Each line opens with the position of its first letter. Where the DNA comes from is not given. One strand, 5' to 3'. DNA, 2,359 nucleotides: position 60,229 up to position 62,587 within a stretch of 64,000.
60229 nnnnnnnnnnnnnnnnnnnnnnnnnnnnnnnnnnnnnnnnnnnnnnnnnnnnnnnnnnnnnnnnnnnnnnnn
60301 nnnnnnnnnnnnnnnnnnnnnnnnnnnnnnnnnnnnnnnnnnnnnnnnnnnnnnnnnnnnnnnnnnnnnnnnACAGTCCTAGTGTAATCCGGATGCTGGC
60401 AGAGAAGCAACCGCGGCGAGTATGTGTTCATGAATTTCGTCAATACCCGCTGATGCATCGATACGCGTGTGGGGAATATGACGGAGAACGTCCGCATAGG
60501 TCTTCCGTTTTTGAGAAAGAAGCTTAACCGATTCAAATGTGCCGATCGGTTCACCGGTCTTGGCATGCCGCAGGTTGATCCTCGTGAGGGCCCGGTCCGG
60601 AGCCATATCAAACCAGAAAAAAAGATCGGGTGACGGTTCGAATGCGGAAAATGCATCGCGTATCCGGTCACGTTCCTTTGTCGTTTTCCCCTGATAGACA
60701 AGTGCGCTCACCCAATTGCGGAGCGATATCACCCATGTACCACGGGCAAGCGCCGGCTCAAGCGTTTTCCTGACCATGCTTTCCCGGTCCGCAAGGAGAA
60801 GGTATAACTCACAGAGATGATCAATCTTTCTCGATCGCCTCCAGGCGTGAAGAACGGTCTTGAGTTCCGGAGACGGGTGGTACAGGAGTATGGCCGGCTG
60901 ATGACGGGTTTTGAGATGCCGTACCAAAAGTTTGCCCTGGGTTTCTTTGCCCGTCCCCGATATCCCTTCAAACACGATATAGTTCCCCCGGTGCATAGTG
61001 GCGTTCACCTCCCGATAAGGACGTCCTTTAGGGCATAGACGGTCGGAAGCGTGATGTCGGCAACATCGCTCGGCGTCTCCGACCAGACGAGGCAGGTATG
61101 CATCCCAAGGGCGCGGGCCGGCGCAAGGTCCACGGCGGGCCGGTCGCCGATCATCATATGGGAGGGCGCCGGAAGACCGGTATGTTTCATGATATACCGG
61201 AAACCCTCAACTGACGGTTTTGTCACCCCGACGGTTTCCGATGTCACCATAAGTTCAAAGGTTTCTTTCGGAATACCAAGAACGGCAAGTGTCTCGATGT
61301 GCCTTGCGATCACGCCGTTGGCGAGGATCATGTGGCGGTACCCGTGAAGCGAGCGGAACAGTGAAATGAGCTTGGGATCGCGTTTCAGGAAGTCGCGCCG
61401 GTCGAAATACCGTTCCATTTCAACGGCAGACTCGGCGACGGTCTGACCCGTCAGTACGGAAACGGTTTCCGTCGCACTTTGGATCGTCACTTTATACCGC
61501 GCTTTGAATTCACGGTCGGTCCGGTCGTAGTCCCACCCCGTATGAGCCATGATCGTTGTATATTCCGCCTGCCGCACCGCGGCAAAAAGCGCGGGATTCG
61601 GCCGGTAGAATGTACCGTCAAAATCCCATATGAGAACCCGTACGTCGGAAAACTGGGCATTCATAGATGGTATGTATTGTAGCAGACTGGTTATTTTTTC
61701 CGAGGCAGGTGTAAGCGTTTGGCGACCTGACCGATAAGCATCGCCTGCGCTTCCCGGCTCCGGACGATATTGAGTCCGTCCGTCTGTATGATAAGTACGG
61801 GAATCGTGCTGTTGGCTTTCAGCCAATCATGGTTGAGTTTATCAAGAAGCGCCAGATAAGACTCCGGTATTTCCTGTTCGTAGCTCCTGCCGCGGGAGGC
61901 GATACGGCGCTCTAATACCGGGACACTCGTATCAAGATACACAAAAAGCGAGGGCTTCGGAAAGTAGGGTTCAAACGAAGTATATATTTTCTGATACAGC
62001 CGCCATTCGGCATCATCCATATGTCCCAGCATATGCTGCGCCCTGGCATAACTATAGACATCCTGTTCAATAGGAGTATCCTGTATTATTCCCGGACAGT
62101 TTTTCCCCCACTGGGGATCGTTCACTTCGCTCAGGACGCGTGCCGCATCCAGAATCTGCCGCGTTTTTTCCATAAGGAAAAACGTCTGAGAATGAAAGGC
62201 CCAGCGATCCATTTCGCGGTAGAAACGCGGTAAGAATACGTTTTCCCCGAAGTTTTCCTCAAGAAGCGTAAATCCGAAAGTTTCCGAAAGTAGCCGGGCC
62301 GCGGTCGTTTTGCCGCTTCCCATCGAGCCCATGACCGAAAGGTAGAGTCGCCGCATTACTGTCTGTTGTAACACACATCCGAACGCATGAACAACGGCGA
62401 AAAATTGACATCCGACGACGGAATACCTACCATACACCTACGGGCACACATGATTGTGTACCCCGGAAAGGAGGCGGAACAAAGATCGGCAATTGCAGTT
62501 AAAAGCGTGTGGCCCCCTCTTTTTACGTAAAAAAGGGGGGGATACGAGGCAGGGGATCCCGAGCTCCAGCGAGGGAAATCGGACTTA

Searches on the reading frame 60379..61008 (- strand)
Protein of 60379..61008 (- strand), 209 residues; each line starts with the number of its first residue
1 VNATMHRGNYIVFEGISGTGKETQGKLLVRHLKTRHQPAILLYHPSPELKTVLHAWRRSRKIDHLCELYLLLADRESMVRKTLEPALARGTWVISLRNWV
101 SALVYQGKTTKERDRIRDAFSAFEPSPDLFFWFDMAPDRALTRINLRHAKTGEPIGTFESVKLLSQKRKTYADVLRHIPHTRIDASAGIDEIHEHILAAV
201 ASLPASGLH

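Call 3: search_protein_families(library=pfam, proteins=[window:60379-61008:-], max_evalue=1)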
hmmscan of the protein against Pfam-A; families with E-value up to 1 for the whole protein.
window:60379-61008:- (209 aa): 3 families
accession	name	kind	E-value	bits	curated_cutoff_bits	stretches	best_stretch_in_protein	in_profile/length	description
PF02223.23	Thymidylate_kin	-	3e-24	86.2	27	1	13-196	1-185/185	Thymidylate kinase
PF18747.7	HMUD2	-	0.012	15.3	25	1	9-44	3-38/298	5-hmdU DNA kinase 2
PF01712.25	dNK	-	0.11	12.7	27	0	125-195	121-193/203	Deoxynucleoside kinase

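Call 55: search_protein_families(library=ncbifam, proteins=[window:60379-61008:-], max_evalue=0.001)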
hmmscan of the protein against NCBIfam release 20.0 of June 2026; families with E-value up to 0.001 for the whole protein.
window:60379-61008:- (209 aa): 1 family
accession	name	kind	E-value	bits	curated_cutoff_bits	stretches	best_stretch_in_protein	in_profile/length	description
TIGR00041.1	DTMP_kinase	equivalog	1.1e-26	93.7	83.25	1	5-196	1-196/196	dTMP kinase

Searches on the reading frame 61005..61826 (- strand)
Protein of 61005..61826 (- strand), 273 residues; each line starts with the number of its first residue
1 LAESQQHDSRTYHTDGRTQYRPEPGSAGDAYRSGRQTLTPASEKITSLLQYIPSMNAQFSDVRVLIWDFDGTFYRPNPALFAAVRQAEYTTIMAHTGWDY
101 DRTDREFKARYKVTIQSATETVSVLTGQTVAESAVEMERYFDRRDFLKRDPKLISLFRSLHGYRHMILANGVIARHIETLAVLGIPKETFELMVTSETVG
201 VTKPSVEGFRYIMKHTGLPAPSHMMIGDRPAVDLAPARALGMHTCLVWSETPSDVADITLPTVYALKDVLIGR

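Call 3: search_protein_families(library=pfam, proteins=[window:61005-61826:-], max_evalue=1)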
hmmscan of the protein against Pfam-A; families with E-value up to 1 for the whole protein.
window:61005-61826:- (273 aa): 4 families
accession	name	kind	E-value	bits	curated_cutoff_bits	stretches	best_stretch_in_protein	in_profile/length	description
PF00702.32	Hydrolase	-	3.2e-13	50.9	26.4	1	62-241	1-191/191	haloacid dehalogenase-like hydrolase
PF13419.12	HAD_2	-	6.7e-11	43.1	23.8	1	65-247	1-178/178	Haloacid dehalogenase-like hydrolase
PF13242.12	Hydrolase_like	-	1.1e-08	35.3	22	1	202-250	3-51/75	HAD-hyrolase-like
PF08757.17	CotH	-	0.17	11.8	23.8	1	60-151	202-292/322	CotH kinase protein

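Call 55: search_protein_families(library=ncbifam, proteins=[window:61005-61826:-], max_evalue=0.001)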
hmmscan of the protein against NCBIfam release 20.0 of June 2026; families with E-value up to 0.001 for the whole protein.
window:61005-61826:- (273 aa): 17 families
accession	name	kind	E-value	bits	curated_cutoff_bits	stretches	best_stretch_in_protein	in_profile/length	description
TIGR02253.1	CTE7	subfamily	9.9e-15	54.9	169.75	1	62-251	2-196/221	TIGR02253 family HAD-type hydrolase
TIGR02254.1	YjjG_YfnB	equivalog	8.2e-12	45.1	159.9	1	155-259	104-208/223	YjjG family noncanonical pyrimidine nucleotidase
TIGR01993.1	Pyr-5-nucltdase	equivalog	8.7e-12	45.2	142.9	1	64-247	2-183/183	pyrimidine 5'-nucleotidase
NF006976.0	PRK09449.1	equivalog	1.2e-10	41.3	183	1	153-258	100-206/225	pyrimidine 5'-nucleotidase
TIGR02252.1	DREG-2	subfamily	2e-10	40.8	155.2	1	117-246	74-203/203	HAD hydrolase, REG-2-like, family IA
NF053830.1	RUBPPhHalo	equivalog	4.4e-10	39.6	330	1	177-252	134-208/234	ribulose-1,5-bisphosphate 5-phosphatase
TIGR01549.1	HAD-SF-IA-v1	subfamily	2.9e-08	34.2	23.3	1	130-241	44-149/149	HAD-IA family hydrolase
TIGR01509.1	HAD-SF-IA-v3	subfamily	1.3e-07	31.9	29.4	0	190-247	100-154/154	HAD-IA family hydrolase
TIGR01428.1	HAD_type_II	equivalog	8.1e-07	29.2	125.4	1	86-247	40-190/197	haloacid dehalogenase type II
NF009695.0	PRK13222.1-2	equivalog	1.4e-06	27.9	225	1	161-244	109-190/226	phosphoglycolate phosphatase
TIGR01460.1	HAD-SF-IIA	subfamily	1.9e-06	27.8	100.15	1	197-248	191-244/246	HAD-IIA family hydrolase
TIGR02247.1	HAD-1A3-hyp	subfamily_domain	3.2e-06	27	125.4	1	62-250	2-198/211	epoxide hydrolase N-terminal domain-like phosphatase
TIGR01668.1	YqeG_hyp_ppase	hypoth_equivalog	4.4e-06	26.3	89.1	1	201-249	89-137/170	YqeG family HAD IIIA-type phosphatase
TIGR01454.1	AHBA_synth_RP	hypoth_equivalog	1.3e-05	24.9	246.65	1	136-251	66-179/205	AHBA synthesis associated protein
TIGR01452.1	PGP_euk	subfamily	2.5e-05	23.9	201.95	1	197-250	196-249/279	phosphoglycolate/pyridoxal phosphate family phosphatase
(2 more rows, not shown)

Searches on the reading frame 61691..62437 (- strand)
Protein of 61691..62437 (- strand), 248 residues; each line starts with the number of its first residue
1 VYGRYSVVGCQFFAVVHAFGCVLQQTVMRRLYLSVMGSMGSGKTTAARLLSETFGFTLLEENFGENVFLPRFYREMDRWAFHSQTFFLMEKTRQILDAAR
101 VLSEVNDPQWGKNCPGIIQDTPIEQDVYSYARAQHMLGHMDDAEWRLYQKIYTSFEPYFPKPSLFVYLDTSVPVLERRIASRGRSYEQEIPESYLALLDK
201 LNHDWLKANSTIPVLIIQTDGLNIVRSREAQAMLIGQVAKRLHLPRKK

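Call 3: search_protein_families(library=pfam, proteins=[window:61691-62437:-], max_evalue=1)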
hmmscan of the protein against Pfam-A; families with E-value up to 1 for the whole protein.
window:61691-62437:- (248 aa): 12 families
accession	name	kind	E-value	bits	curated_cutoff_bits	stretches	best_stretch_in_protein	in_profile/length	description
PF01712.25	dNK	-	5.4e-40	137.8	27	1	33-240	1-200/203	Deoxynucleoside kinase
PF13238.12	AAA_18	-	2.5e-05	25.2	29.4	1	35-185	3-114/128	AAA domain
PF13207.12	AAA_17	-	0.00024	21.9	27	1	37-60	2-25/136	AAA domain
PF02223.23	Thymidylate_kin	-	0.0003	21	27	1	151-189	106-145/185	Thymidylate kinase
PF13671.12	AAA_33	-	0.0017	19.1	27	1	35-62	4-31/143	AAA domain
PF13521.12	AAA_28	-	0.0074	17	27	1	35-64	4-33/164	AAA domain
PF02367.23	TsaE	-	0.038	14.4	26.6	1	17-56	8-47/128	Threonylcarbamoyl adenosine biosynthesis protein TsaE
PF00485.24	PRK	-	0.049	13.9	22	1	34-61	3-30/196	Phosphoribulokinase / Uridine kinase family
PF01202.28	SKI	-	0.057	14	22.1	1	39-59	1-21/159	Shikimate kinase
PF00004.35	AAA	-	0.07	14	21.2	1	35-65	3-33/131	ATPase family associated with various cellular activities (AAA)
PF13191.12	AAA_16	-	0.075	14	32.6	1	30-171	23-104/167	AAA ATPase domain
PF13401.12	AAA_22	-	0.17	12.7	27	1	32-54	7-29/130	AAA domain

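Call 55: search_protein_families(library=ncbifam, proteins=[window:61691-62437:-], max_evalue=0.001)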
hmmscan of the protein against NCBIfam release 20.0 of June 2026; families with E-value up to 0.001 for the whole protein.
window:61691-62437:- (248 aa): 0 families
